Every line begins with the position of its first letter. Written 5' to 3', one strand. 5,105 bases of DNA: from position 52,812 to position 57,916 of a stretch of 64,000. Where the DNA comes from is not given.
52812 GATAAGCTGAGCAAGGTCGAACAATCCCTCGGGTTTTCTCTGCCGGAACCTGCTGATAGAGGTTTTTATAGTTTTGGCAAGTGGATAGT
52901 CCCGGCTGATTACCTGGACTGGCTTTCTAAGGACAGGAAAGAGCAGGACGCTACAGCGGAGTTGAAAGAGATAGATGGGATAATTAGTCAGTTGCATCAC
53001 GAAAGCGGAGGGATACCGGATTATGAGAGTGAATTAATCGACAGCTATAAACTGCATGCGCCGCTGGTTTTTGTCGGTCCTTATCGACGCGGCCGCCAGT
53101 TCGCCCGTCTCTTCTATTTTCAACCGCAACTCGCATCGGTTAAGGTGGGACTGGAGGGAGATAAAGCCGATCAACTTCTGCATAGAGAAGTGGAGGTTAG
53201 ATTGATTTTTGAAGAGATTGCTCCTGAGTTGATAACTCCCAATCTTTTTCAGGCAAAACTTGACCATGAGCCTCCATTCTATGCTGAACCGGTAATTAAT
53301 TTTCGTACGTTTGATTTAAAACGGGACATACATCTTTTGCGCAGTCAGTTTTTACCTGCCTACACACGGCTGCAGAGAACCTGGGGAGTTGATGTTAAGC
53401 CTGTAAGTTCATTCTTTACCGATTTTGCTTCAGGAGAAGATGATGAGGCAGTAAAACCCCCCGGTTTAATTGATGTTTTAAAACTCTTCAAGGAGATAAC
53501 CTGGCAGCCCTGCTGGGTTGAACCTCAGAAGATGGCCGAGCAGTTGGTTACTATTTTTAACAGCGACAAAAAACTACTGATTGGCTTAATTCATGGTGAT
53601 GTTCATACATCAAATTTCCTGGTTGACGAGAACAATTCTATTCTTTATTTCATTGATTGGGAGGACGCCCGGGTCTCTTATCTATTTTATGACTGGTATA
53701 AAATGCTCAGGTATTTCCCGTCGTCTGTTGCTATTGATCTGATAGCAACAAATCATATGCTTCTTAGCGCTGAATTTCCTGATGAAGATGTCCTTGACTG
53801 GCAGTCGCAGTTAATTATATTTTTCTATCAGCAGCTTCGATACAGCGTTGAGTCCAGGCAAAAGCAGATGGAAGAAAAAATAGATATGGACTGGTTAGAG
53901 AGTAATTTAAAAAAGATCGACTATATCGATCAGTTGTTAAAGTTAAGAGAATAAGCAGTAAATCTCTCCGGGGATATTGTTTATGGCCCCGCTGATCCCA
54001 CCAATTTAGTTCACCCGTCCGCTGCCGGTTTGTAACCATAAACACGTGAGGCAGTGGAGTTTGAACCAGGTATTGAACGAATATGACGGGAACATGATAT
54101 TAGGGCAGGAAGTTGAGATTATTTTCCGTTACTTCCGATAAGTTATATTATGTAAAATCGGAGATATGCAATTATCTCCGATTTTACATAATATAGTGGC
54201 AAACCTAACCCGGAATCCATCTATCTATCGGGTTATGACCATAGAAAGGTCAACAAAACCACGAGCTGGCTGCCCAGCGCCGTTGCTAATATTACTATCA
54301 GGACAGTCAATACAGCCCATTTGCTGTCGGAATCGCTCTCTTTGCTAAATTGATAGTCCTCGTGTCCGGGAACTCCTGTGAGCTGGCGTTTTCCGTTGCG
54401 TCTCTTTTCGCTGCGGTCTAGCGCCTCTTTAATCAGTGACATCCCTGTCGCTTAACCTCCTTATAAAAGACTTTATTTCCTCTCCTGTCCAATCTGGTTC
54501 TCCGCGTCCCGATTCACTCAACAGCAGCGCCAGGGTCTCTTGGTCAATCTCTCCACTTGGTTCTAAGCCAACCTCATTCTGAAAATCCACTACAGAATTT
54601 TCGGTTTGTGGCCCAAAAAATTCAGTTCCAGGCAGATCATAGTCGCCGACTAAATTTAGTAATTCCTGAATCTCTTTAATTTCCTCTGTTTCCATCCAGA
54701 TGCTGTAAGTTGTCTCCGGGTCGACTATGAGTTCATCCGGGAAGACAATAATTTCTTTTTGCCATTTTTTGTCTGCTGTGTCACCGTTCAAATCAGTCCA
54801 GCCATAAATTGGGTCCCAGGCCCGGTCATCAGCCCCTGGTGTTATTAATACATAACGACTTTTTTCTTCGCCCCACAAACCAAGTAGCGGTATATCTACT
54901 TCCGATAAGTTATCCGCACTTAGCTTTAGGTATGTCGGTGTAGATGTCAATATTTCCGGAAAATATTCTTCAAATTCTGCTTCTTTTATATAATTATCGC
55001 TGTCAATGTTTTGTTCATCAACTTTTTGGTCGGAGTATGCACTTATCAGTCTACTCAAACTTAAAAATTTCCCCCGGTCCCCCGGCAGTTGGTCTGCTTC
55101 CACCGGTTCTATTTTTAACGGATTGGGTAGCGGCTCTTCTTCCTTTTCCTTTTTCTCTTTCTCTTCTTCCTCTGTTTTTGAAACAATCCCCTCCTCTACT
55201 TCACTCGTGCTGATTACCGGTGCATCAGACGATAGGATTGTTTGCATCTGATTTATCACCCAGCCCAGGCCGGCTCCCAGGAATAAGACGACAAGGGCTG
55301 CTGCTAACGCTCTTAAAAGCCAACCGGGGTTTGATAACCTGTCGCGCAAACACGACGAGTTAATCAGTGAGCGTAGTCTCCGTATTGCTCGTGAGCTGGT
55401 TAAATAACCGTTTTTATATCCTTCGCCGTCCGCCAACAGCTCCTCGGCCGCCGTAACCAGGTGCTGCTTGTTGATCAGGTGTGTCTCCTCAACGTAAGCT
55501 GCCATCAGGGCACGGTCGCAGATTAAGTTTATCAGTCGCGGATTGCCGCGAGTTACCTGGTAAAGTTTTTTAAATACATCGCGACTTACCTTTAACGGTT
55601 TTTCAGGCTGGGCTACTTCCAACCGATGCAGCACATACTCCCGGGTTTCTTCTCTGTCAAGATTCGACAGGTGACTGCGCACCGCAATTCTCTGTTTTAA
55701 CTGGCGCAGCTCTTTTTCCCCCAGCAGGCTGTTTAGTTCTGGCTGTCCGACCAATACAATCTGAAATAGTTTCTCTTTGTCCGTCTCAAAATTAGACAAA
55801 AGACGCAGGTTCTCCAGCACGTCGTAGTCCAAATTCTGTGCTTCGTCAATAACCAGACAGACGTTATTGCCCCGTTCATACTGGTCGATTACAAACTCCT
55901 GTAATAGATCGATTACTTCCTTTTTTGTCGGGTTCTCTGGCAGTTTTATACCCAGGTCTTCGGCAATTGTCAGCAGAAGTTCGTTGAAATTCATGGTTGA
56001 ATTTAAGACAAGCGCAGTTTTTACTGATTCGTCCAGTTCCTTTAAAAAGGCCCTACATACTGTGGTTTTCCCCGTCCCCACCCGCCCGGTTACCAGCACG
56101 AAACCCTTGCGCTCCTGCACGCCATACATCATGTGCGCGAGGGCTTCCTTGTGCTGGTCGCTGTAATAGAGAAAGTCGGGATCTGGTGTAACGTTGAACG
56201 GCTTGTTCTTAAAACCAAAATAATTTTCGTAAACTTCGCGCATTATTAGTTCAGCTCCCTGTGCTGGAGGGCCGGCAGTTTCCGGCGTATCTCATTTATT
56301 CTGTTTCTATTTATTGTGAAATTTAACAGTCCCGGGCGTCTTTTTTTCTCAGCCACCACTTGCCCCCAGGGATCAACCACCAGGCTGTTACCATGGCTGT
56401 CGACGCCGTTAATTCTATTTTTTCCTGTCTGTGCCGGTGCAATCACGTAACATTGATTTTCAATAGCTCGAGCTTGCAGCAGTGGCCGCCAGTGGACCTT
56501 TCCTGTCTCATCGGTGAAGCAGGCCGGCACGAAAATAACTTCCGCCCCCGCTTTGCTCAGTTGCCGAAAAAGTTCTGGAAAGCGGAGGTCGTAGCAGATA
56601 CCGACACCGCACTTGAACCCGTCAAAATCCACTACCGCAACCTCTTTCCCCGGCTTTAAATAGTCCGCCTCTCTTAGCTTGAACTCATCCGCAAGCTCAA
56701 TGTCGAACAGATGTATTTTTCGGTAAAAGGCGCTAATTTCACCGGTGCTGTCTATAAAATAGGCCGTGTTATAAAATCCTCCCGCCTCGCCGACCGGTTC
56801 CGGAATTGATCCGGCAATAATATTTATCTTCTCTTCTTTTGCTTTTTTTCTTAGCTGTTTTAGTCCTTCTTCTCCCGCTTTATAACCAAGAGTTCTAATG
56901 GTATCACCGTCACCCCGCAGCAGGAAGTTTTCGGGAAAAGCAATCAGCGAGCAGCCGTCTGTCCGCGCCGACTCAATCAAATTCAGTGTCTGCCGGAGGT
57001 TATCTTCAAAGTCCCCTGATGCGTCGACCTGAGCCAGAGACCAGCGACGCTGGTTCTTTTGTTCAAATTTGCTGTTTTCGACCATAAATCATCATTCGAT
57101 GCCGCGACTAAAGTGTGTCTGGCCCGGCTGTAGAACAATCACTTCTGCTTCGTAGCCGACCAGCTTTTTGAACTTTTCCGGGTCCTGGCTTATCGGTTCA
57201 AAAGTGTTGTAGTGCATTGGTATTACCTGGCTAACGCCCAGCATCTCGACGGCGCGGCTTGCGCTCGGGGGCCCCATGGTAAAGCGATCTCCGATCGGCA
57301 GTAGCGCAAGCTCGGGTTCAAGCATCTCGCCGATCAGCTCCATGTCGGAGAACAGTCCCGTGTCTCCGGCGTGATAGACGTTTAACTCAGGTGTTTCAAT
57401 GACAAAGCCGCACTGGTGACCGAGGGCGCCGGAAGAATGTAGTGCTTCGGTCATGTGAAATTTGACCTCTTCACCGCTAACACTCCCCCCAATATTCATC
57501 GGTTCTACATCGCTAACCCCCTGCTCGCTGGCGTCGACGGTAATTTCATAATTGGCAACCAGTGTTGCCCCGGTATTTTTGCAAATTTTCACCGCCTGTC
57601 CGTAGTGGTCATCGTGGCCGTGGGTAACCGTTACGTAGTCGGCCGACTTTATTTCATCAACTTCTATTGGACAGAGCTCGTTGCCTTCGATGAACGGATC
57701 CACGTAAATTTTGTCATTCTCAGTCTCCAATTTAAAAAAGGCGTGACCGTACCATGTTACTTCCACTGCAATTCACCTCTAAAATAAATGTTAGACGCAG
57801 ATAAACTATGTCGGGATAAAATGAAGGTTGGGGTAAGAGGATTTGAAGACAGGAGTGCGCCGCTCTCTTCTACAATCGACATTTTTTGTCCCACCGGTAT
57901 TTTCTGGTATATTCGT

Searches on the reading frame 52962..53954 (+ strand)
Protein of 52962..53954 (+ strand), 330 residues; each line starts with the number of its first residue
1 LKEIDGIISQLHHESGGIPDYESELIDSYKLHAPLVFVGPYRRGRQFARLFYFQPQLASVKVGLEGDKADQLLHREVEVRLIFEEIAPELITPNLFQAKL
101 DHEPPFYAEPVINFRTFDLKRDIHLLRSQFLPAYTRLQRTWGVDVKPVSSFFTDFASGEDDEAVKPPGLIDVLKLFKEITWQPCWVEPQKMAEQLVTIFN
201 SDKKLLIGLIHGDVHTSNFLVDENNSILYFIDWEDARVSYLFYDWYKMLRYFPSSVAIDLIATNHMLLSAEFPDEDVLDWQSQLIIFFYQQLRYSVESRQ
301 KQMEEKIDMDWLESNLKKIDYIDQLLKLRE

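Call 85: search_protein_families(library=pfam, proteins=[window:52962-53954:+], max_evalue=0.00001)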
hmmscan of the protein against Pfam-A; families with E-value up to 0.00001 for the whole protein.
window:52962-53954:+ (330 aa): 1 family
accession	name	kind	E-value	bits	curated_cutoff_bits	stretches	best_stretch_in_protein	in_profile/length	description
PF01636.29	APH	-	4.1e-11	43.5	23.2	1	202-255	161-216/239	Phosphotransferase enzyme family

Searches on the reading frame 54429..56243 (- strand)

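Call 15: search_protein_families(library=pfam, proteins=[window:54429-56243:-])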
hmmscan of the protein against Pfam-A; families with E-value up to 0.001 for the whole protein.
window:54429-56243:- (604 aa): 10 families
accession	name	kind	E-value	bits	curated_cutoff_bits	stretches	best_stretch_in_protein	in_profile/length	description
PF13401.12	AAA_22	-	2.3e-29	102.8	27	1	44-174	3-130/130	AAA domain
PF13191.12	AAA_16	-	1.7e-12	48.6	32.6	1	25-155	2-161/167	AAA ATPase domain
PF01471.23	PG_binding_1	-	1.3e-11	45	23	1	519-574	2-57/57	Putative peptidoglycan binding domain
PF13245.12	AAA_19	-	1.5e-05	25.6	25.1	1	46-167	11-125/134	AAA domain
PF09848.15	SLFN-g3_helicase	-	2.4e-05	24.3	24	1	48-140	3-93/354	Schlafen group 3, DNA/RNA helicase domain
PF13604.12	AAA_30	-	0.00018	21.7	27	1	42-200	14-158/191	AAA domain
PF01637.24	ATPase_2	-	0.0004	20.7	33.2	0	44-238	18-222/225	ATPase domain predominantly from Archaea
PF25199.1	nSTAND_NTPase5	-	0.00047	20.4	34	0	41-164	36-130/145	Novel STAND NTPase 5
PF13238.12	AAA_18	-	0.00073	20.4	29.4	0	49-133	1-78/128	AAA domain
PF12775.13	AAA_7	-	0.00086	19.3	25.8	0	42-85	29-74/181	P-loop containing dynein motor region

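Call 57: search_protein_families(library=ncbifam, proteins=[window:54429-56243:-], max_evalue=0.01)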
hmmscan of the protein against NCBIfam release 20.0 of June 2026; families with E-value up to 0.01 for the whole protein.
window:54429-56243:- (604 aa): 13 families
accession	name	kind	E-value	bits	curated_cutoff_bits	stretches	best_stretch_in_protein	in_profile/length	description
TIGR03015.1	pepcterm_ATPase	hypoth_equivalog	9.7e-89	297.4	324.5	1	4-267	1-264/269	XrtA/PEP-CTERM system-associated ATPase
TIGR02869.1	spore_SleB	equivalog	0.0001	22.2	236.5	1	517-574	11-68/201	spore cortex-lytic enzyme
TIGR02928.1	TIGR02928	subfamily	0.00033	19.6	181.3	1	33-177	29-185/366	orc1/cdc6 family replication initiation protein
NF047389.1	ATPase_Sll1717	subfamily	0.00043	19.5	75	0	48-91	31-70/454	P-loop ATPase, Sll1717 family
TIGR02533.1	type_II_gspE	equivalog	0.0016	17.2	630.25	1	32-80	229-277/486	type II secretion system ATPase GspE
NF001623.0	PRK00411.1-1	equivalog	0.0025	16.6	311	1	47-118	59-139/411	ORC1-type DNA replication protein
NF041000.1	ATPase_ComGA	equivalog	0.0035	16.4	300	1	33-74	115-156/267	competence type IV pilus ATPase ComGA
NF052377.1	lmo1851_S41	exception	0.0038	16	725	1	506-575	377-446/468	lmo1851 family serine protease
TIGR00635.1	ruvB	equivalog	0.0051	15.9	299.05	0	182-277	146-237/305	Holliday junction branch migration DNA helicase RuvB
NF006799.0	PRK09302.1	equivalog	0.0064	15.1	408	0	34-102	261-328/515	circadian clock protein KaiC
TIGR00150.1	T6A_YjeE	equivalog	0.0086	15.9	60.1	0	37-71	13-47/135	tRNA (adenosine(37)-N6)-threonylcarbamoyltransferase complex ATPase subunit type 1 TsaE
TIGR01420.1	pilT_fam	subfamily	0.0093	15.2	319.1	0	42-76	118-152/343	PilT/PilU family type 4a pilus ATPase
NF000868.0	PRK00080.1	equivalog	0.0097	14.8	282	0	182-276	167-257/330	Holliday junction branch migration DNA helicase RuvB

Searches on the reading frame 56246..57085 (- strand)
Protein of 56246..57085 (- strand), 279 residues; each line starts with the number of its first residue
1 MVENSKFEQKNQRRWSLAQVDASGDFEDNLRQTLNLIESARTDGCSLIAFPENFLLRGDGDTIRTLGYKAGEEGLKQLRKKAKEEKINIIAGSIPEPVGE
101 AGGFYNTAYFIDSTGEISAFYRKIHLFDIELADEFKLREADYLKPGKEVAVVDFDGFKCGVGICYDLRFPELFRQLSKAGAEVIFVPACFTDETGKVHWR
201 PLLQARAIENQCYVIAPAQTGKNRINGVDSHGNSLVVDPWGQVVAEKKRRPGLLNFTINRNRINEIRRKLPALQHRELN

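Call 15: search_protein_families(library=pfam, proteins=[window:56246-57085:-])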
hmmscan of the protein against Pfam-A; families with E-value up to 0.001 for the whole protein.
window:56246-57085:- (279 aa): 1 family
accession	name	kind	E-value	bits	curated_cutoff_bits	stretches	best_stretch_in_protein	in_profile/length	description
PF00795.27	CN_hydrolase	-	1.6e-54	185.4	23.2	1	18-268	5-256/256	Carbon-nitrogen hydrolase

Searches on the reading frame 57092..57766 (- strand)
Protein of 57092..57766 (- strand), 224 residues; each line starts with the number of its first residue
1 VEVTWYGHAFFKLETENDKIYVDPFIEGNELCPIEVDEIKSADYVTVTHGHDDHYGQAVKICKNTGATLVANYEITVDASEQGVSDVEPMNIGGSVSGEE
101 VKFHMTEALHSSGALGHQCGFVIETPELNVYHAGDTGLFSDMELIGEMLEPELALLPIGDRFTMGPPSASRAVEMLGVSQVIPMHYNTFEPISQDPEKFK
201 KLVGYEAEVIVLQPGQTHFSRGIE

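Call 15: search_protein_families(library=pfam, proteins=[window:57092-57766:-])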
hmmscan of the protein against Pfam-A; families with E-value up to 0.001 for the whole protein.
window:57092-57766:- (224 aa): 3 families
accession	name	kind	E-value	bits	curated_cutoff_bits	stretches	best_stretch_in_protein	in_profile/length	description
PF13483.12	Lactamase_B_3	-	1.1e-22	81.2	24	1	2-185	1-160/160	Beta-lactamase superfamily domain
PF12706.13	Lactamase_B_2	-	5.9e-22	78.7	27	1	20-186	3-200/200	Beta-lactamase superfamily domain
PF00753.33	Lactamase_B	-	5.8e-12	46.4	22.7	1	14-157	12-162/196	Metallo-beta-lactamase superfamily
